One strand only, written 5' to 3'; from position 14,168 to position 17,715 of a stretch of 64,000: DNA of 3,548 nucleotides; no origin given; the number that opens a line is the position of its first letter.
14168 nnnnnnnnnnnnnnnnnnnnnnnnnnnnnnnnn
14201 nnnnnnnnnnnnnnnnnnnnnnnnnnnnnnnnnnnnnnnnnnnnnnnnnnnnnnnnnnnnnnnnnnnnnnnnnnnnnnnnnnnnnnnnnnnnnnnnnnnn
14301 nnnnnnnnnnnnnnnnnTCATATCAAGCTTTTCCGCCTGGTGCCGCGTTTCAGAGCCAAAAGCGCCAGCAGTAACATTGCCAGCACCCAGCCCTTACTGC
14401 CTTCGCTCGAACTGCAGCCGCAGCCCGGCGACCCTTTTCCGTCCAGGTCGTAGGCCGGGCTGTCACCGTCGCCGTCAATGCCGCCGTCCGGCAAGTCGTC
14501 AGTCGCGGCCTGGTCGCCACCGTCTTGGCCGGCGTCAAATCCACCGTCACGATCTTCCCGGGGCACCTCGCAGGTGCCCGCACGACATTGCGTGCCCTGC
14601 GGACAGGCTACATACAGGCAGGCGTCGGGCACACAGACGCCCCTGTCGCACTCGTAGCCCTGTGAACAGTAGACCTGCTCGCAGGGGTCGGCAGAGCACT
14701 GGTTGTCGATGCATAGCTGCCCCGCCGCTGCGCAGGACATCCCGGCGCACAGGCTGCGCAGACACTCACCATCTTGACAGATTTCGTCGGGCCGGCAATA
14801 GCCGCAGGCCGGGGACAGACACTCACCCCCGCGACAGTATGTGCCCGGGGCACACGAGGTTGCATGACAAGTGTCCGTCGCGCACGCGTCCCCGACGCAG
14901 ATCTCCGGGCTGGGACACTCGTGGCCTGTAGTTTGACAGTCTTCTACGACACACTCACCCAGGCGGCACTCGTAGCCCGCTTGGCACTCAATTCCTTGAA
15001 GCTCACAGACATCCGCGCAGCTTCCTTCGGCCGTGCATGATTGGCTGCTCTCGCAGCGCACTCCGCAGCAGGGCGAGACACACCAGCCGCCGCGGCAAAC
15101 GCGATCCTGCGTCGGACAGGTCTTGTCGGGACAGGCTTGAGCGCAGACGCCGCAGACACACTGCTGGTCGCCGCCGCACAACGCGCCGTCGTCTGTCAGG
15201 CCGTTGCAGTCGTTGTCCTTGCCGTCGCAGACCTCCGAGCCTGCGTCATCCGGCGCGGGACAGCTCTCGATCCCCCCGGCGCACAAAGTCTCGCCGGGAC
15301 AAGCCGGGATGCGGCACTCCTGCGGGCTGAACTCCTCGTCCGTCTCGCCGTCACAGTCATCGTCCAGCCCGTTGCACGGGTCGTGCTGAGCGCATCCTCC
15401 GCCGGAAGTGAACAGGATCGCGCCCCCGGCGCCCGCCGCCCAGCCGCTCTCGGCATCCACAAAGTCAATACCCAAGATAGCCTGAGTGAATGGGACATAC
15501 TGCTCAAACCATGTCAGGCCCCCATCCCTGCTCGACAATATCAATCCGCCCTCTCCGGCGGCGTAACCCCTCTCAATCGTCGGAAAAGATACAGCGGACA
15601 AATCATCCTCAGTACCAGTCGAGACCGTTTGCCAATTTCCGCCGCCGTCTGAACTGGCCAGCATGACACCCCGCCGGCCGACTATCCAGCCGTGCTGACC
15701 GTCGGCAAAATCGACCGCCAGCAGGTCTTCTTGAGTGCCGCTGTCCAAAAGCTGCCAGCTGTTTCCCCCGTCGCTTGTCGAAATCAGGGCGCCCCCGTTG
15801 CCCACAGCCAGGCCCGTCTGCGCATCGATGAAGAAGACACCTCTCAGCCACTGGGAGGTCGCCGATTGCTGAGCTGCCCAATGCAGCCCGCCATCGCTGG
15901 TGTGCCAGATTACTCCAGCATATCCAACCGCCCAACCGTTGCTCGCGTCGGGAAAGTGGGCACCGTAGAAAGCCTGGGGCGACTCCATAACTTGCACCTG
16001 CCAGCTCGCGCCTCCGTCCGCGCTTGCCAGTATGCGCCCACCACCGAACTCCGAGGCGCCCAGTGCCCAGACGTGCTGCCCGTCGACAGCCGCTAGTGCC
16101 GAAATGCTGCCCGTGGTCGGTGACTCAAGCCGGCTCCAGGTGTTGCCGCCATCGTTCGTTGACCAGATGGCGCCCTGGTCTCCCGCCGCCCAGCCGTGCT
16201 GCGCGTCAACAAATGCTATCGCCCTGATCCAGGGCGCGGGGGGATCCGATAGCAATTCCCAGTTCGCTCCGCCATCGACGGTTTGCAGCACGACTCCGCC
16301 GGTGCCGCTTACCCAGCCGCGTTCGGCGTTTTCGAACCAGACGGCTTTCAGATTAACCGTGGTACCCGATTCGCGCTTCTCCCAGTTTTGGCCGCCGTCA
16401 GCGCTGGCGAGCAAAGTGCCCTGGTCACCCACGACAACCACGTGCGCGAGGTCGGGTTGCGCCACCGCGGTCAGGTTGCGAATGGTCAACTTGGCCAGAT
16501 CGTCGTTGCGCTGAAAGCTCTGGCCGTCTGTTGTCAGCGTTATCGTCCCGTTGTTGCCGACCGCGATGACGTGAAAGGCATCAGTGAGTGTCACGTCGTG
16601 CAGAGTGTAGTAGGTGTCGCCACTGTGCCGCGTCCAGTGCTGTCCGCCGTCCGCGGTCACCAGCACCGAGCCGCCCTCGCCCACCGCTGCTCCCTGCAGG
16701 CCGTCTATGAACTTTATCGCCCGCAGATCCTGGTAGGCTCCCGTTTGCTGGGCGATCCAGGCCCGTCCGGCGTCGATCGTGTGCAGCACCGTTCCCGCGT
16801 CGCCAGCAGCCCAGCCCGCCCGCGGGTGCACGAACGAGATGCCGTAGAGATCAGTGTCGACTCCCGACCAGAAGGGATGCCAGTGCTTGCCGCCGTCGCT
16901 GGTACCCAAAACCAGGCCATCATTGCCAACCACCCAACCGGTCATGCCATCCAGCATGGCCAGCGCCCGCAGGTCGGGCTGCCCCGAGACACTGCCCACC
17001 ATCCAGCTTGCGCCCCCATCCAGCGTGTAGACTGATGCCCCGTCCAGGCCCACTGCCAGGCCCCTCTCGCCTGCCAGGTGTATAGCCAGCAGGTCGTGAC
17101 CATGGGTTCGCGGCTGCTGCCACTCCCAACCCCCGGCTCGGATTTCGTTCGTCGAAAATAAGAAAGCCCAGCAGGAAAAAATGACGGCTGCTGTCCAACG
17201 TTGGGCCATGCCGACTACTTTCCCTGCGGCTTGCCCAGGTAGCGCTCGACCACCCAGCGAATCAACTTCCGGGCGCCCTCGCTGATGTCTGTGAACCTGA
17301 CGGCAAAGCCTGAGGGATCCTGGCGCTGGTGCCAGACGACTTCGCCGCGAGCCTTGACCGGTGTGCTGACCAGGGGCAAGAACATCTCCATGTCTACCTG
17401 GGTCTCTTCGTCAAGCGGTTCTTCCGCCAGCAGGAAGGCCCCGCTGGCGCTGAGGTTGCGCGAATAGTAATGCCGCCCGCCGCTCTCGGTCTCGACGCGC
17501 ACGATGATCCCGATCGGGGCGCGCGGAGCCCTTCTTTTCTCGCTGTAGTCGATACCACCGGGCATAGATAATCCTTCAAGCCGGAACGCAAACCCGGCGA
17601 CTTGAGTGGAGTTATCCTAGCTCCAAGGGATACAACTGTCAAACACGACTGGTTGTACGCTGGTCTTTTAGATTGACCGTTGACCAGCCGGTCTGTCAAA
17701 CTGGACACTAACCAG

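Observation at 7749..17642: PilZ-led five-gene operon joining two MYXO-CTERM-like surface proteins, a repeat lipoprotein and a cytoplasmic GlpX-like enzyme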

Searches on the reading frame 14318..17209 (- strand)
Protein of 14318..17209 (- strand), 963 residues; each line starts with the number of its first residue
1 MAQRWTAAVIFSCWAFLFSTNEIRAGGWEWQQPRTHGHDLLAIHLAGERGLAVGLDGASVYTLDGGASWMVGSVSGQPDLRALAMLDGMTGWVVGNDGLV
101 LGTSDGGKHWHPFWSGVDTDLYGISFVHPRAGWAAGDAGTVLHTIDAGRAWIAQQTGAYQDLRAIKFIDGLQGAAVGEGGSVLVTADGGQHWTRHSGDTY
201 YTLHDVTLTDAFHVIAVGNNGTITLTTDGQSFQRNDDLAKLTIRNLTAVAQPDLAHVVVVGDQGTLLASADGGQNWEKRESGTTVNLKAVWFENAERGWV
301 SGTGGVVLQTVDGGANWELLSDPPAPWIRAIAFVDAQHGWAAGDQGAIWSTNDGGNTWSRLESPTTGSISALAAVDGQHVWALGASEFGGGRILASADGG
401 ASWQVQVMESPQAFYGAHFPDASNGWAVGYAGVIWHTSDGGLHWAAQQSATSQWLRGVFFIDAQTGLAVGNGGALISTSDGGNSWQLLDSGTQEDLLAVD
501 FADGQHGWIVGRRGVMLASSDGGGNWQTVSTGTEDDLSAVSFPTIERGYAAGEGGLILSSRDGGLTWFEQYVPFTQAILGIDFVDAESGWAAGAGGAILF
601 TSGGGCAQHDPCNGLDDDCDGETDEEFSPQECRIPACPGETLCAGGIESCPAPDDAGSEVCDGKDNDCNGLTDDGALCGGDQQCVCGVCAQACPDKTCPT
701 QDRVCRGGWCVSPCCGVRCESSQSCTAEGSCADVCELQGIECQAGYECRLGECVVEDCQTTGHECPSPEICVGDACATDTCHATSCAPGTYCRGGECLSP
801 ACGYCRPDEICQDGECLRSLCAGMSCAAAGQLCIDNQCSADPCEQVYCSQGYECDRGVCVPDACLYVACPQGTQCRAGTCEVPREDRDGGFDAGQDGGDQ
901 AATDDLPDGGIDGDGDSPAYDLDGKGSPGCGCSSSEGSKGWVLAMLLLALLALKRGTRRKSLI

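Call 8: search_protein_families(library=pfam, proteins=[window:14318-17209:-], max_evalue=0.01)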
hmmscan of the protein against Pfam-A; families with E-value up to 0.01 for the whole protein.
window:14318-17209:- (963 aa): 5 families
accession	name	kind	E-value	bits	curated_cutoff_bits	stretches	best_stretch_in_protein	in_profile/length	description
PF14870.12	PSII_BNR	-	7.8e-52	176.8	27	8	484-567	8-94/303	Photosynthesis system II assembly factor YCF48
PF15902.12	Sortilin-Vps10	-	9.7e-14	51.4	33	0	347-451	2-116/446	Sortilin, neurotensin receptor 3,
PF02012.26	BNR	-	5.7e-08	32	27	0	269-278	3-12/12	BNR/Asp-box repeat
PF19755.4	DUF6242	-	1.5e-05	25.4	29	0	207-276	150-217/217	Domain of unknown function (DUF6242)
PF11617.13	Cu-binding_MopE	-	2.6e-05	24.8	27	0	609-625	14-30/30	Putative metal-binding motif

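Call 9: search_protein_families(library=ncbifam, proteins=[window:14318-17209:-], max_evalue=0.01)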
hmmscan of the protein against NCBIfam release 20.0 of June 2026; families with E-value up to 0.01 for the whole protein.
window:14318-17209:- (963 aa): 3 families
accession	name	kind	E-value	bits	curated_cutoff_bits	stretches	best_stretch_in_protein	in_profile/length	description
NF010237.0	PRK13684.1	equivalog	1.5e-54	185.3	326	7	444-530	37-125/334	photosynthesis system II assembly factor Ycf48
NF045728.1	glycosyl_F510_1955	equivalog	1.6e-22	79.9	175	5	256-379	105-233/246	F510_1955 family glycosylhydrolase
TIGR03901.2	MYXO-CTERM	domain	0.00015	22.1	20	1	929-959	3-32/34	MYXO-CTERM sorting domain-containing protein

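Call 35: search_protein_families(library=padloc, proteins=[window:14318-17209:-], max_evalue=0.01)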
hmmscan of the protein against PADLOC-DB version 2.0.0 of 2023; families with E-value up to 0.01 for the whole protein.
window:14318-17209:- (963 aa): 0 families

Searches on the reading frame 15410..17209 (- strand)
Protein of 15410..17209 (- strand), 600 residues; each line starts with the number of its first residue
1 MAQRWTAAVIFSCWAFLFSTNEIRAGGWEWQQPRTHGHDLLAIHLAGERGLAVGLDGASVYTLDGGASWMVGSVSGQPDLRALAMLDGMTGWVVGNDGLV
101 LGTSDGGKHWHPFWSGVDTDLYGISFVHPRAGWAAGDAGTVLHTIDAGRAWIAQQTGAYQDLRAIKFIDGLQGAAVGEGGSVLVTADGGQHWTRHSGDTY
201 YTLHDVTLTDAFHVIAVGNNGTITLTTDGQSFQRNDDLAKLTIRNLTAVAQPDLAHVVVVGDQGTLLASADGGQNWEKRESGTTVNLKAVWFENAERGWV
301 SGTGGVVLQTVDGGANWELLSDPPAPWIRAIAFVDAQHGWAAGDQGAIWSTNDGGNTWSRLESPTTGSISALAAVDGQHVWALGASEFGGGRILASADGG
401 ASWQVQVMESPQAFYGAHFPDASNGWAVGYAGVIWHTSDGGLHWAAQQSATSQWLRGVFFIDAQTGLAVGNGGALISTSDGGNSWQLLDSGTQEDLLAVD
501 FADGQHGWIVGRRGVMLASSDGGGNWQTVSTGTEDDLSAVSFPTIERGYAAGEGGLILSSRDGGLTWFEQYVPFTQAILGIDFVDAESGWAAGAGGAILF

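Call 48: find_related_loci(query=window:15410-17209:-, collection=genome_contigs, flank=10000)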
Query window:15410-17209:- (600 aa) in genome_contigs; peptide patterns used: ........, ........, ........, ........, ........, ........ (x = any residue, [..] = any of these).
564 stretches matched a pattern; 419 encode a relative of the query (tblastn E <= 1e-3); the best 80 are kept; 79 distinct loci.
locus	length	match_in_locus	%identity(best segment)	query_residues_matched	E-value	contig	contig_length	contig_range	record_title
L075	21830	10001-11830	93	1-600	0e+0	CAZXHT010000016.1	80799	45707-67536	MAG TPA_asm: uncultured Myxococcales bacterium isolate binchicken_co100_415 genome assembly, contig: NODE_359_length_807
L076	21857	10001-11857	82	1-600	0e+0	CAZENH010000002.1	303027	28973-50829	MAG TPA_asm: uncultured Myxococcales bacterium isolate binchicken_co150_700 genome assembly, contig: NODE_10_length_3030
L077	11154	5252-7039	48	4-600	7e-169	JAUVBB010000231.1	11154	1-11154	MAG: Deltaproteobacteria bacterium isolate CSMAG_234 CSMAG_234_k127_2303061_length_11154_cov_19.6807, whole genome shotg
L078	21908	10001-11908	41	48-599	6e-113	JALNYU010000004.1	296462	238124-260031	MAG: Nevskia sp. isolate SO_2017_GW1 bin 205 NODE_286_length_296462_cov_24.988658_OW334_2017, whole genome shotgun seque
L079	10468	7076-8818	34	7-600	1e-93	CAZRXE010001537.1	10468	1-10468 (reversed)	MAG TPA_asm: uncultured Heliomicrobium sp. isolate binchicken_co200_54 genome assembly, contig: k141_425539, whole genom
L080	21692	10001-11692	36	27-600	2e-93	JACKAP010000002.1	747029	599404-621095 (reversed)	MAG: Calditrichia bacterium isolate HK-STAS-CALD-2 HK-STAS-CALD-2_2, whole genome shotgun sequence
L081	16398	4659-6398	35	16-600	3e-93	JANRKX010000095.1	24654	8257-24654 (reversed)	MAG: Acidobacteriota bacterium isolate bins.235 k141_661851, whole genome shotgun sequence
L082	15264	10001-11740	35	16-600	3e-93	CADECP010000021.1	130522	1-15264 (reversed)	MAG: uncultured Acidobacteria bacterium isolate Acidobacteria sp. RBC074 genome assembly, contig: MAG074_21, whole genom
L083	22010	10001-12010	36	22-600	2e-86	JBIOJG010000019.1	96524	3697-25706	MAG: Candidatus Binatia bacterium isolate GcC5-6 k141_2193453_length_96524_cov_112.9995, whole genome shotgun sequence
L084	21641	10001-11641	36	39-570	6e-85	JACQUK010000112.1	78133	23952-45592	MAG: Chloroflexi bacterium isolate NC_groundwater_1435_Ag_S-0.65um_64_30 S_p65_S5_coassembly_k141_3874273, whole genome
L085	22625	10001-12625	31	7-600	1e-79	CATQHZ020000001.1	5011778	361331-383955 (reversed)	MAG: uncultured Poribacteria bacterium isolate a66633a9-cb3d-447c-bfc4-106491c4b11e genome assembly, contig: contig_1, w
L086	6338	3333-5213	34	26-599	1e-77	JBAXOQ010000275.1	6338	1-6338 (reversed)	MAG: Actinomycetes bacterium isolate ELA509 MAG509_275, whole genome shotgun sequence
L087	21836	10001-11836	34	26-599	4e-76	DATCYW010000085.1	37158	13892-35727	MAG TPA_asm: Malonomonas sp. isolate SMAG_U54 k141_380019, whole genome shotgun sequence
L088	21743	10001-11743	35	7-600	6e-95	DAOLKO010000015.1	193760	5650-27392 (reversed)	MAG TPA_asm: Blastocatellia bacterium isolate AMR_MDS_0338 NODE_22_length_193760_cov_18.541731, whole genome shotgun seq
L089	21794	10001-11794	31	15-599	5e-73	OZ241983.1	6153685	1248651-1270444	MAG: Candidatus Poribacteria bacterium isolate 364a25e6-8d4f-453a-8db8-f2b726c437a0 genome assembly, chromosome: 1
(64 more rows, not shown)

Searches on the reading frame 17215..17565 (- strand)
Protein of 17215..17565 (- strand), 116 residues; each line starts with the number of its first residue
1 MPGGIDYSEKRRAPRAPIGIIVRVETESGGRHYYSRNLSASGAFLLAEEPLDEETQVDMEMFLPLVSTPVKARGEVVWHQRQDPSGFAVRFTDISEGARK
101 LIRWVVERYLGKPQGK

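Call 8: search_protein_families(library=pfam, proteins=[window:17215-17565:-], max_evalue=0.01)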
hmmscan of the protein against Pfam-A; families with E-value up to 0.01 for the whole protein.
window:17215-17565:- (116 aa): 1 family
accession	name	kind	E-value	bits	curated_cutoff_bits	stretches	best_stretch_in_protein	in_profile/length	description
PF07238.19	PilZ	-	2.6e-16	60.2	22.5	1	9-105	1-99/102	PilZ domain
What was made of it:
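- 17215..17565 (-): Single-domain PilZ protein (116 aa), a presumed c-di-GMP receptor. PF07238, E 2.6e-16 (call 8).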

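Call 9: search_protein_families(library=ncbifam, proteins=[window:17215-17565:-], max_evalue=0.01)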
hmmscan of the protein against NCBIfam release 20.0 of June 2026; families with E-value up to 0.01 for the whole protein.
window:17215-17565:- (116 aa): 1 family
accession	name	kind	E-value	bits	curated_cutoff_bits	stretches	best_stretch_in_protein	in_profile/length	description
TIGR02266.1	gmx_TIGR02266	paralog_domain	1.9e-14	53.6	68.7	1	15-106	1-95/96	TIGR02266 family protein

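Call 35: search_protein_families(library=padloc, proteins=[window:17215-17565:-], max_evalue=0.01)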
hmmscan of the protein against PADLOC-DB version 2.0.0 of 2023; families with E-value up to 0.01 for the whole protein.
window:17215-17565:- (116 aa): 0 families

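Call 60: find_related_loci(query=window:17215-17565:-, collection=genome_contigs, flank=8000)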
Query window:17215-17565:- (116 aa) in genome_contigs; peptide patterns used: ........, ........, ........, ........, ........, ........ (x = any residue, [..] = any of these).
256 stretches matched a pattern; 2 encode a relative of the query (tblastn E <= 1e-3); 2 distinct loci.
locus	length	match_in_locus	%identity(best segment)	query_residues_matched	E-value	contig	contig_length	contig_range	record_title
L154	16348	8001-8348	94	1-116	2e-71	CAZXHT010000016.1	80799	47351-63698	MAG TPA_asm: uncultured Myxococcales bacterium isolate binchicken_co100_415 genome assembly, contig: NODE_359_length_807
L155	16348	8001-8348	90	1-116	7e-70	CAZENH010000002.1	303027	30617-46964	MAG TPA_asm: uncultured Myxococcales bacterium isolate binchicken_co150_700 genome assembly, contig: NODE_10_length_3030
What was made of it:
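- Tried and rejected: A genome scan with PilZ found only the two close relatives (call 60).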

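Call 61: find_homologous_proteins(query=window:17215-17565:-, max_evalue=1e-10)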
Query window:17215-17565:- (116 aa): 31 proteins with E <= 1e-10 among 36 candidates.
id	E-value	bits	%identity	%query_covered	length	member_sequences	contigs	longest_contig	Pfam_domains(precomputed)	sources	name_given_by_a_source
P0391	4.0e-71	254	100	100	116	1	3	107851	PF07238.20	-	-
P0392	2.3e-65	236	94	100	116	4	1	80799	PF07238.20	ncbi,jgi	-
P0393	8.8e-56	205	79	97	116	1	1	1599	PF07238.20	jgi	jgi:uncharacterized protein (TIGR02266 family)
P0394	2.9e-52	194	76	95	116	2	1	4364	PF07238.20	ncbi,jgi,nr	ncbi:MAG: PilZ domain-containing protein [Deltaproteobacteria bacterium]|nr:PilZ domain-containing p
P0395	6.1e-52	192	81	91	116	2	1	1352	PF07238.20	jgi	jgi:hypothetical protein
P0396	1.3e-51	191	75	95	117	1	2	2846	PF07238.20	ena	-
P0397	1.4e-51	191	75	95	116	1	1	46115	PF07238.20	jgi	jgi:uncharacterized protein (TIGR02266 family)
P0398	1.9e-51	191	75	95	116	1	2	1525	PF07238.20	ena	-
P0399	2.4e-51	191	76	94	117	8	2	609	PF07238.20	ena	-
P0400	7.3e-51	189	74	94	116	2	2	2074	PF07238.20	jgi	jgi:uncharacterized protein (TIGR02266 family)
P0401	8.8e-51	189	75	94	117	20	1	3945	PF07238.20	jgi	-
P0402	4.4e-50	186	73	94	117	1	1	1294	PF07238.20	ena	-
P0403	3.0e-48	181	73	92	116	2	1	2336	PF07238.20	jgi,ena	-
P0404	4.9e-48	180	75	91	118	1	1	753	PF07238.20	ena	-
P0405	5.7e-48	180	71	97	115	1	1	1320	PF07238.20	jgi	jgi:uncharacterized protein (TIGR02266 family)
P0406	6.5e-48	179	78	84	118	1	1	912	PF07238.20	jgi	jgi:hypothetical protein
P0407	8.2e-48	179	72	93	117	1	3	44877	PF07238.20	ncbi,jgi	jgi:hypothetical protein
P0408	3.6e-47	177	74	91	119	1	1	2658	PF07238.20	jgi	jgi:uncharacterized protein (TIGR02266 family)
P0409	8.3e-47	176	67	98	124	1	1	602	PF07238.20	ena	-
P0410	8.6e-47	176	68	98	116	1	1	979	PF07238.20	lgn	-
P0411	1.0e-46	176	75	92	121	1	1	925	PF07238.20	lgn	-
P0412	9.9e-46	172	70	97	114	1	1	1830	PF07238.20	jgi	jgi:uncharacterized protein (TIGR02266 family)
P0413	4.9e-45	170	70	97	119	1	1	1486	PF07238.20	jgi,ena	-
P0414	1.3e-44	169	72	91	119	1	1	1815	PF07238.20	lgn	-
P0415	1.5e-44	169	74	88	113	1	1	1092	PF07238.20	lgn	-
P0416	3.1e-44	168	73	95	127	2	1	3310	PF07238.20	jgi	jgi:hypothetical protein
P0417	1.2e-42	163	67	97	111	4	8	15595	PF07238.20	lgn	-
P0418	3.8e-42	161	68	91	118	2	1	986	PF07238.20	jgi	jgi:uncharacterized protein (TIGR02266 family)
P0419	2.1e-40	155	66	91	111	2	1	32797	PF07238.20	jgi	jgi:uncharacterized protein (TIGR02266 family)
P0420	7.7e-40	153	65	96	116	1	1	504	PF07238.20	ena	-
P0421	1.9e-37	146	63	89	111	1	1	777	PF07238.20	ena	-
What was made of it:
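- Tried and rejected: The protein-database route worked instead (call 61).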

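Call 62: find_encoding_contigs(protein=P0397, flank=9000, max_places=1)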
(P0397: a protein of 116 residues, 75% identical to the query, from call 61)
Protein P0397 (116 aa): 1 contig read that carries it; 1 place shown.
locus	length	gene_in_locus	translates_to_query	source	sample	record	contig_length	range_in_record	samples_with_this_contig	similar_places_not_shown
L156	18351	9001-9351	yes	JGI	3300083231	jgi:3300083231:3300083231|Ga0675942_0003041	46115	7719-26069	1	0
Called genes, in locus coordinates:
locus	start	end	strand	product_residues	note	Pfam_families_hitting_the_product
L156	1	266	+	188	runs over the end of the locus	PF00156:Pribosyltran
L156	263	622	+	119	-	-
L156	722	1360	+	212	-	-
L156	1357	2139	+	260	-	PF13646:HEAT_2 (weak)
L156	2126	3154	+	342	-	PF13280:WYL, PF25583:WCX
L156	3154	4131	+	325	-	PF19187:HTH_PafC, PF13280:WYL, PF25583:WCX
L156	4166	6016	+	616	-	PF02771:Acyl-CoA_dh_N, PF02770:Acyl-CoA_dh_M, PF00441:Acyl-CoA_dh_1, PF12806:Acyl-CoA_dh_C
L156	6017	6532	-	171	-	-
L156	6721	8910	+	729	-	PF07715:Plug, PF00593:TonB_dep_Rec_b-barrel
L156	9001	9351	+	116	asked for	PF07238:PilZ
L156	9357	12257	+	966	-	-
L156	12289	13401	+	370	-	-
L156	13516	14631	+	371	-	-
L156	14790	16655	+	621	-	-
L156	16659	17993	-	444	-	PF13513:HEAT_EZ (faint), PF02985:HEAT (faint), PF03130:HEAT_PBS (faint), PF13646:HEAT_2 (weak)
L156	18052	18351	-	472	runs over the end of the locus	PF10670:DUF4198 (faint), PF13620:CarboxypepD_reg (faint), PF13715:CarbopepD_reg_2 (faint), PF17210:SdrD_B (faint), PF20598:DUF6795 (faint)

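Call 63: find_encoding_contigs(protein=P0407, flank=9000, max_places=1)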
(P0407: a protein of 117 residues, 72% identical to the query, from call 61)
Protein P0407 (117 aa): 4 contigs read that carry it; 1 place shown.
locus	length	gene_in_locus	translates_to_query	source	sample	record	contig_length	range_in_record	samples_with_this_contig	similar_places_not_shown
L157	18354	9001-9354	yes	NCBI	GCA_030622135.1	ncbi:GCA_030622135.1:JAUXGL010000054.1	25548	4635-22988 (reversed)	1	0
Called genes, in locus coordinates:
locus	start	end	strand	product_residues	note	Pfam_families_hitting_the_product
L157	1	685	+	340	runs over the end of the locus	PF13280:WYL, PF25583:WCX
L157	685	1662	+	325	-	PF19187:HTH_PafC, PF13280:WYL, PF25583:WCX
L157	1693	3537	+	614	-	PF02771:Acyl-CoA_dh_N, PF02770:Acyl-CoA_dh_M, PF00441:Acyl-CoA_dh_1, PF12806:Acyl-CoA_dh_C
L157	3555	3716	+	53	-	-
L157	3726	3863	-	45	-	-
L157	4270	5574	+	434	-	PF13173:AAA_14, PF13635:DUF4143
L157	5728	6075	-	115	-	PF02452:PemK_toxin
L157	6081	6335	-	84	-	-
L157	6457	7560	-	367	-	PF05157:MshEN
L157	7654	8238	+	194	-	-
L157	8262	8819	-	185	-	-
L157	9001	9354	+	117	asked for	PF07238:PilZ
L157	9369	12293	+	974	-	-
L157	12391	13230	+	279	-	PF11617:Cu-binding_MopE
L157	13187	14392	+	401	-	PF11617:Cu-binding_MopE (faint)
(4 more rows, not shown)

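Call 64: find_encoding_contigs(protein=P0419, flank=9000, max_places=1)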
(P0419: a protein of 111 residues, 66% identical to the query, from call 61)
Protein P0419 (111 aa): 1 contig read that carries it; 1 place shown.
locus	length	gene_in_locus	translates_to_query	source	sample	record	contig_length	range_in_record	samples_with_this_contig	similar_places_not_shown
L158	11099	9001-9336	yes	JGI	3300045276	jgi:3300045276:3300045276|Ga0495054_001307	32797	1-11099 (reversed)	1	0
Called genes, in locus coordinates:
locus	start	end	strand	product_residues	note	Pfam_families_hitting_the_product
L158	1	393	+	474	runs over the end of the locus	-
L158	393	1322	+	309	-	-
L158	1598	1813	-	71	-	-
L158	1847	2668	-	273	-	-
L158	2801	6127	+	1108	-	PF00072:Response_reg, PF13492:GAF_3 (weak), PF00989:PAS (weak), PF13188:PAS_8 (weak), PF00512:HisKA, PF02518:HATPase_c, PF00072:Response_reg, PF00990:GGDEF, +2 more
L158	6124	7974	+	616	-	PF00672:HAMP, PF00512:HisKA, PF02518:HATPase_c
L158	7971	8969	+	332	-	PF04773:FecR (weak), PF09136:Glucodextran_B (weak)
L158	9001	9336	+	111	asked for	PF07238:PilZ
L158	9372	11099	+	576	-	?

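Call 65: find_encoding_contigs(protein=P0417, flank=9000, max_places=1)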
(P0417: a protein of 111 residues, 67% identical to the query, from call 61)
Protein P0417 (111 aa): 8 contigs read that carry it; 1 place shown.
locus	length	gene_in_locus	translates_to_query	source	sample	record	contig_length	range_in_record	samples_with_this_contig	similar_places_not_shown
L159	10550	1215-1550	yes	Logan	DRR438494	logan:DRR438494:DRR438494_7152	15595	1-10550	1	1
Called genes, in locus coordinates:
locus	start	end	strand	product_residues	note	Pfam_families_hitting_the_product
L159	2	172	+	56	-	?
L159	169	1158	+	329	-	PF04773:FecR, PF09136:Glucodextran_B (faint)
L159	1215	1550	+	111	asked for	PF07238:PilZ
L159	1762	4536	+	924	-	-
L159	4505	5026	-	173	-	PF00498:FHA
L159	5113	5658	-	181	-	PF03449:GreA_GreB_N, PF01272:GreA_GreB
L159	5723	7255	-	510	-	PF02446:Glyco_hydro_77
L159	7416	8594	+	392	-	-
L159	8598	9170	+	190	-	PF00578:AhpC-TSA, PF08534:Redoxin, PF13905:Thioredoxin_8 (weak)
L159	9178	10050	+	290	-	PF03279:Lip_A_acyltrans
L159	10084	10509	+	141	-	PF07238:PilZ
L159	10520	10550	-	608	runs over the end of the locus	PF01966:HD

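Call 79: search_protein_families(library=pfam, proteins=[L156:12289-13401:+, L156:13516-14631:+, L156:14790-16655:+, L159:169-1158:+], max_evalue=0.01)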
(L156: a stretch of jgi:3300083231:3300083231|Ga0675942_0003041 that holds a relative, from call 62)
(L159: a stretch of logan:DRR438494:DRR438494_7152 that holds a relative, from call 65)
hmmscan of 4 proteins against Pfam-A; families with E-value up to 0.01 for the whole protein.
L156:12289-13401:+ (370 aa): 0 families

L156:13516-14631:+ (371 aa): 0 families

L156:14790-16655:+ (621 aa): 0 families

L159:169-1158:+ (329 aa): 2 families
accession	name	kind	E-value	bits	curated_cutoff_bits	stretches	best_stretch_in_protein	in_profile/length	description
PF09136.16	Glucodextran_B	-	1.9e-08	34.5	27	1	223-289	3-72/83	Glucodextranase, domain B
PF04773.18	FecR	-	2.1e-08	34.9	24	1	92-173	1-84/97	FecR protein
